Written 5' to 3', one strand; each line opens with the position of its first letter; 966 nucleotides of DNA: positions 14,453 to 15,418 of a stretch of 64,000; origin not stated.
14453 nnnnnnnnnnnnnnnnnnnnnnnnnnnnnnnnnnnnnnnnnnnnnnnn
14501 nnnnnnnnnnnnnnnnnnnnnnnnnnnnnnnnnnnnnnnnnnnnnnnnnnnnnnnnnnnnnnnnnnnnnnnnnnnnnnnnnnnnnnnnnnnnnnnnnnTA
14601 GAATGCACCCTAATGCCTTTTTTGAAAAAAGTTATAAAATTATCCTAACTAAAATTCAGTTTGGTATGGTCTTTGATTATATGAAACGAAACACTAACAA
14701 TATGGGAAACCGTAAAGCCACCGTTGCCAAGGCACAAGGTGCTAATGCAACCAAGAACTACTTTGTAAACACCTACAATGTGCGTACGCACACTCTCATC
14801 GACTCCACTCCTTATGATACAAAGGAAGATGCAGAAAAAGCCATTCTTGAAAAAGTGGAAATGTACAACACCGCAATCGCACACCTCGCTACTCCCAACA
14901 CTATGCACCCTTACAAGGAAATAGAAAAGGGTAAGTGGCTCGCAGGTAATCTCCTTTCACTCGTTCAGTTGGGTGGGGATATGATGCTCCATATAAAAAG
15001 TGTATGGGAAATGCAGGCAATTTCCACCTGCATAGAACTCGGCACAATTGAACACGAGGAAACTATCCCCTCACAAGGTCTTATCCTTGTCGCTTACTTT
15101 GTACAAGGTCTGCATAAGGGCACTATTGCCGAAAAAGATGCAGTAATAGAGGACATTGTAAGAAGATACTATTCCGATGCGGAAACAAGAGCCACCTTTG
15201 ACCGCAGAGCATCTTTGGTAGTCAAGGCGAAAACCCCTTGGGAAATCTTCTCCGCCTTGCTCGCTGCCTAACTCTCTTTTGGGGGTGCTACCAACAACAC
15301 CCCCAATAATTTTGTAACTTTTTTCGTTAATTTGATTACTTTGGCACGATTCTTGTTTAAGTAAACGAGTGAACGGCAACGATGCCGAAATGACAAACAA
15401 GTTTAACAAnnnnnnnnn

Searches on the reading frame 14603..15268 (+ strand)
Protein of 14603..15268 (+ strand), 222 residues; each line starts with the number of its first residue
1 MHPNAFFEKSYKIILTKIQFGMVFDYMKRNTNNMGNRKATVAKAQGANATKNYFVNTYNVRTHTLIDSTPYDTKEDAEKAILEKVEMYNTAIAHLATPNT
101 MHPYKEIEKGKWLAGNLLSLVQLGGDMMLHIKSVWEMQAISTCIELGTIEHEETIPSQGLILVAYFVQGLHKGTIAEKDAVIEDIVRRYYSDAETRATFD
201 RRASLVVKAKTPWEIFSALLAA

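Call 7: search_protein_families(library=pfam, proteins=[window:14603-15268:+], max_evalue=10)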
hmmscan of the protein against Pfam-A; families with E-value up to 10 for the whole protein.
window:14603-15268:+ (222 aa): 1 family
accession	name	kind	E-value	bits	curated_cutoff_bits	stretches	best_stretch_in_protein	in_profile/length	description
PF23871.1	DUF7226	-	0.043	14.1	27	1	165-207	89-131/142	Domain of unknown function (DUF7226)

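Call 8: search_protein_families(library=phrogs, proteins=[window:14603-15268:+], max_evalue=1)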
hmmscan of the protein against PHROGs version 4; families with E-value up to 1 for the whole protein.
window:14603-15268:+ (222 aa): 3 families
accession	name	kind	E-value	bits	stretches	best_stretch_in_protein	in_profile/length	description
phrog_3033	-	unknown function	0.11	13.7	1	15-40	20-47/59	-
phrog_374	-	DNA, RNA and nucleotide metabolism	0.13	12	1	28-107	346-434/617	HNH endonuclease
phrog_37884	-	unknown function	0.15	13.3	1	55-98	25-65/127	-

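Call 21: find_homologous_proteins(query=window:14666-15268:+, max_evalue=0.01)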
Query window:14666-15268:+ (201 aa): 2 proteins with E <= 0.01 among 147 candidates.
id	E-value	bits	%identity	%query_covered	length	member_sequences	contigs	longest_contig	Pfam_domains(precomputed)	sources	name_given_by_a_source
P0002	1.4e-128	444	100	100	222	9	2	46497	-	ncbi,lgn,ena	-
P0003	2.5e-39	153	46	94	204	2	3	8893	-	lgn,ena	-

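Call 22: list_cluster_members(proteins=[P0002, P0001])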
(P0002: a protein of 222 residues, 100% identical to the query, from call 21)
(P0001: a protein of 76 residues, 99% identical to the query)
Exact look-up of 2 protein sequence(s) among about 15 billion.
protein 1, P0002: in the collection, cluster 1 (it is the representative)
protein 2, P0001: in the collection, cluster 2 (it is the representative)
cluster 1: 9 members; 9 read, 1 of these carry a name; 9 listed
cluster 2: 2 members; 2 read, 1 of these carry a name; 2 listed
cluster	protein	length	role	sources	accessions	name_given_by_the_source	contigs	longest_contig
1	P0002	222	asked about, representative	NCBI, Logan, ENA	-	-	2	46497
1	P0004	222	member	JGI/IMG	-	hypothetical protein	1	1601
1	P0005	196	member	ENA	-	-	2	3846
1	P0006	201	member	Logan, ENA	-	-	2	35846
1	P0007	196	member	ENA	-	-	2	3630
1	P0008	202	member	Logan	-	-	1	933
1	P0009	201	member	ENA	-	-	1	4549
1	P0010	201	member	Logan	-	-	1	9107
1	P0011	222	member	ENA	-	-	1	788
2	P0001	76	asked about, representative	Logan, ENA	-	-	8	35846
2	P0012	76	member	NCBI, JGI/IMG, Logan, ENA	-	predicted RNA binding protein YcfA (HicA-like mRNA interferase family)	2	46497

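Call 23: find_encoding_contigs(protein=P0003, flank=6000, max_places=5)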
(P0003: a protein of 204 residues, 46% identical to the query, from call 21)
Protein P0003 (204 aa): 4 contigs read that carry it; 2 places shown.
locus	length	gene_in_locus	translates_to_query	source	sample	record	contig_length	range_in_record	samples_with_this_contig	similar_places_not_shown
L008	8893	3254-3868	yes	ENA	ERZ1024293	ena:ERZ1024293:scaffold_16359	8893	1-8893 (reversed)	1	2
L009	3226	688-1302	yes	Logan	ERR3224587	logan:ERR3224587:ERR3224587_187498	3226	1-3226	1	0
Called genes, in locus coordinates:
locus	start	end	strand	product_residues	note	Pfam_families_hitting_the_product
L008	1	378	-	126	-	?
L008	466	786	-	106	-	-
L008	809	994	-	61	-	-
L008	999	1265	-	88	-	-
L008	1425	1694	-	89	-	-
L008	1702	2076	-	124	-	-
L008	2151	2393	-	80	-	-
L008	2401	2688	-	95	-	-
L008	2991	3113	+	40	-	-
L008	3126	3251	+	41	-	-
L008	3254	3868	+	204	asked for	-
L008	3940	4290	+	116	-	-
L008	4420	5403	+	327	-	PF06067:DUF932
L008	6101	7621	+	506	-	PF00580:UvrD-helicase, PF04851:ResIII (weak), PF13245:AAA_19, PF13604:AAA_30 (faint), PF01443:Viral_helicase1 (faint), PF09848:SLFN-g3_helicase (faint), PF13361:UvrD_C, PF13538:UvrD_C_2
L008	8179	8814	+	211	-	-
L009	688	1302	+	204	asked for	-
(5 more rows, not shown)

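Call 53: search_protein_families(library=pfam, alignment_id=A3, max_evalue=0.01)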
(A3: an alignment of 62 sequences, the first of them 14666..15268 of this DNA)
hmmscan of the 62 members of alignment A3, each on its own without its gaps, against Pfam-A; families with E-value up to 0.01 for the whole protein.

A. member 1, window:14666-15268:+ (201 aa): 0 families

B. families by the number of members that match (of 62 scanned): 20 families
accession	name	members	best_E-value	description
PF12773.13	DZR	2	0.00014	Double zinc ribbon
PF01555.25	N6_N4_Mtase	1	5.7e-37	DNA methylase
PF00436.31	SSB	1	1.1e-12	Single-strand binding protein family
PF00376.29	MerR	1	1.6e-11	MerR family regulatory protein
PF12728.13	HTH_17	1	1.3e-09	Helix-turn-helix domain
PF13411.12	MerR_1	1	2.6e-09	MerR HTH family regulatory protein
PF00149.33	Metallophos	1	6e-09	Calcineurin-like phosphoesterase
PF14025.11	DUF4241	1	1.5e-08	Protein of unknown function (DUF4241)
PF08302.16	tRNA_lig_CPD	1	1.3e-05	Fungal tRNA ligase phosphodiesterase domain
PF14192.12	DUF4314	1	2.9e-05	Domain of unknown function (DUF4314)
PF08241.18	Methyltransf_11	1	9.1e-05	Methyltransferase domain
PF12850.12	Metallophos_2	1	0.0011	Calcineurin-like phosphoesterase superfamily domain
PF13649.12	Methyltransf_25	1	0.0012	Methyltransferase domain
PF18760.7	ART-PolyVal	1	0.0013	ADP-Ribosyltransferase in polyvalent proteins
PF10425.15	SdrG_C_C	1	0.0028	C-terminus of bacterial fibrinogen-binding adhesin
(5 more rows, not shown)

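Call 58: find_related_loci(query=A4, collection=viral_contigs, flank=3000)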
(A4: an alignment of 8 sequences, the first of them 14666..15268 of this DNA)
Query A4 (201 aa) in viral_contigs; peptide patterns used: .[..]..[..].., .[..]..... (x = any residue, [..] = any of these).
128 stretches matched a pattern, but none encodes a relative of the query by tblastn (E <= 1e-3).

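Call 62: predict_structure(alignment_id=A4)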
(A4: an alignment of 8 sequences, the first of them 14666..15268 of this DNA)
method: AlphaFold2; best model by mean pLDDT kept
length: 201 residues; sequences in the alignment: 8
mean_pLDDT: 53.3   pTM: 0.43
mean pLDDT of the five models: 53.3, 47.3, 43.7, 42.8, 40.9
residues with pLDDT >= 90: 0; 70-90: 34; 50-70: 81; < 50: 86
segments of 3 or more residues with pLDDT < 50: 1-29, 41-43, 77-79, 103-113, 115-135, 154-158, 188-196
pLDDT, mean of each block of 10 residues (from residue 1): 29 32 35 64 60 82 73 54 65 68 48 46 36 46 52 51 54 69 55 48 43
secondary structure, 60 per line:
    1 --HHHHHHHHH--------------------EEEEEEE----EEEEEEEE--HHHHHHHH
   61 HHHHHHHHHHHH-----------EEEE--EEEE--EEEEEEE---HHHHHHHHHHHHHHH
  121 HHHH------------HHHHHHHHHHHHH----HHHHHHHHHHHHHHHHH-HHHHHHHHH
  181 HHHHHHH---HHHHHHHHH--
elements in order: H3-11 E32-38 E43-50 H53-72 E84-87 E90-93 E96-102 H106-124 H137-149 H154-170 H172-187 H191-199

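Call 65: fold_search(model_id=the predicted structure, library=pdb)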
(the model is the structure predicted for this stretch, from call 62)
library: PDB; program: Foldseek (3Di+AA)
matches with E <= 10: 363; with E <= 0.001: 0
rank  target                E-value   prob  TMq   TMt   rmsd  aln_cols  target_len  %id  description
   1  5y3a_G                7.4e-02  0.41  0.15  0.24  12.1        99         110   17  Crystal structure of Ragulator complex (p18 49-161) (released 2017-12-27)
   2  5y39_G                8.8e-02  0.38  0.18  0.26  11.7       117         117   16  Crystal structure of Ragulator complex (p18 76-145) (released 2017-12-06)
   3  3lgo                  8.8e-02  0.38  0.16  0.21  14.7       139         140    9  Structure of Gse1p, member of the GSE/EGO complex (released 2010-08-04)
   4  8dq0_D                8.8e-02  0.11  0.14  0.12  18.7       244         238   14  Quorum-sensing receptor RhlR bound to PqsE (released 2022-12-07)
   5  7r3i_A                9.8e-02  0.09  0.12  0.11  18.5       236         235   10  PROSS optimitzed variant of RhlR (61 mutations) in complex with the synthetic antagonist mBTL (released 2022-12-14)
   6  7r3e_A                1.1e-01  0.10  0.14  0.07  18.4       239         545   14  Fusion construct of PqsE and RhlR in complex with the synthetic antagonist mBTL (released 2022-12-14)
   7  6ehr_B                1.2e-01  0.44  0.19  0.26  11.0       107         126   16  The crystal structure of the human LAMTOR-RagA CTD-RagC CTD complex (released 2017-10-04)
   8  8dq0_C                1.2e-01  0.10  0.14  0.12  18.5       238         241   14  Quorum-sensing receptor RhlR bound to PqsE (released 2022-12-07)
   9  4fuw_A                1.2e-01  0.18  0.17  0.22  14.5       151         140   13  Crystal structure of Ego3 mutant (released 2012-11-28)
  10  4hmy_S                1.5e-01  0.18  0.17  0.21  11.5       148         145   11  Structural basis for recruitment and activation of the AP-1 clathrin adaptor complex by Arf1 (released 2013-03-06)
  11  3cpt_B                1.6e-01  0.47  0.19  0.29  11.4       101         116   16  MP1-p14 Scaffolding complex (released 2008-07-01)
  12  6wj2_B                1.8e-01  0.28  0.17  0.26  11.2       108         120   12  CryoEM structure of the SLC38A9-RagA-RagC-Ragulator complex in the pre-GAP state (released 2020-09-02)
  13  4fuw_B                1.8e-01  0.18  0.17  0.21  14.3       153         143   12  Crystal structure of Ego3 mutant (released 2012-11-28)
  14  6owt_S                1.8e-01  0.13  0.15  0.19  13.9       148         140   12  Structure of SIVsmm Nef and SMM tetherin bound to the clathrin adaptor AP-2 complex (released 2019-09-25)
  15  4ftx_A                2.0e-01  0.20  0.16  0.19  13.5       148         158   10  Crystal structure of Ego3 homodimer (released 2012-11-28)
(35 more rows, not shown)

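Call 66: search_protein_families(library=ncbifam, proteins=[window:14702-15268:+], max_evalue=1)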
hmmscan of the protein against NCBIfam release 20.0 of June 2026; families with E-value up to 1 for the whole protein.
window:14702-15268:+ (189 aa): 1 family
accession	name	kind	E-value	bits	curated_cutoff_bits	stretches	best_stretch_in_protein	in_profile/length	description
NF006014.0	PRK08153.1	equivalog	0.003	16.5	510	1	6-70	110-171/370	pyridoxal phosphate-dependent aminotransferase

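Call 99: search_protein_families(library=padloc, proteins=[window:14702-15268:+], max_evalue=0.1)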
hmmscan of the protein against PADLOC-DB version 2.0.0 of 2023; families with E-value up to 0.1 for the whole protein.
window:14702-15268:+ (189 aa): 0 families
